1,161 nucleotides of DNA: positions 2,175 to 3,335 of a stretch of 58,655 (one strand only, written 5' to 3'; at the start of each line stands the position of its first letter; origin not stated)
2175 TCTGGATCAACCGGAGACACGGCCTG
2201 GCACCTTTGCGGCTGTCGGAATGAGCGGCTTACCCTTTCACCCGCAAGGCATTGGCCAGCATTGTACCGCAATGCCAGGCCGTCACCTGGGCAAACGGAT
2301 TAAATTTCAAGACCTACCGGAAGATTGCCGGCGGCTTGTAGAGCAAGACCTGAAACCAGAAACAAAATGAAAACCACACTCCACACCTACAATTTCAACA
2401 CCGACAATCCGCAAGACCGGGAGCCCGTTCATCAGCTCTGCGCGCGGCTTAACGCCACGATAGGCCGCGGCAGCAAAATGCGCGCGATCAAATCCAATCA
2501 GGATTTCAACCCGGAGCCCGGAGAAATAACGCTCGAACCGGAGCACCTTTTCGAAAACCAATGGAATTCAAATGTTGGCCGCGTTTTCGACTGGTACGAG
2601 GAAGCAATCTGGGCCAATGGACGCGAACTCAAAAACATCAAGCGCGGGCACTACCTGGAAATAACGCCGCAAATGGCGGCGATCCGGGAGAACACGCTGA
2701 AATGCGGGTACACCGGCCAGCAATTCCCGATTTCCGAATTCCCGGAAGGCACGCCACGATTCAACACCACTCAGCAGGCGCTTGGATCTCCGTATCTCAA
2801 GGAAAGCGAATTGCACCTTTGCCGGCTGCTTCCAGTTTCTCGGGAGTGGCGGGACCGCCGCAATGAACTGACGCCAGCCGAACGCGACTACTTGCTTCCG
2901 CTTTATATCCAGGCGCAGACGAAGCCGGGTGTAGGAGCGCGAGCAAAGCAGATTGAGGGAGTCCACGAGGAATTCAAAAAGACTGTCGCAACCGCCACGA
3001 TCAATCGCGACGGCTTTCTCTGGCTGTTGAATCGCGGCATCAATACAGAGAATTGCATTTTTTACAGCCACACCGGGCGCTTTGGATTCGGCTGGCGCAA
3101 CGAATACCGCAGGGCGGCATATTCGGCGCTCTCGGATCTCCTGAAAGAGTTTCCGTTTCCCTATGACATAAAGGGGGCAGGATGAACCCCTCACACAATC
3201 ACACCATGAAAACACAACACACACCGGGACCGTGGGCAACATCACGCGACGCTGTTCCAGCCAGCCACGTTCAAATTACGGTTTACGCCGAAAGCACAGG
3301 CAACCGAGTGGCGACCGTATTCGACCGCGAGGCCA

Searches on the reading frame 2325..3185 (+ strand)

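Call 97: search_protein_families(library=phrogs, proteins=[window:2325-3185:+], max_evalue=0.001)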
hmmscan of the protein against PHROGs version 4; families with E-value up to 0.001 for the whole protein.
window:2325-3185:+ (286 aa): 1 family
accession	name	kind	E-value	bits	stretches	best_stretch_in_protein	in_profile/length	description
phrog_26133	-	unknown function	1.2e-56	192.9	1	11-285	4-288/295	-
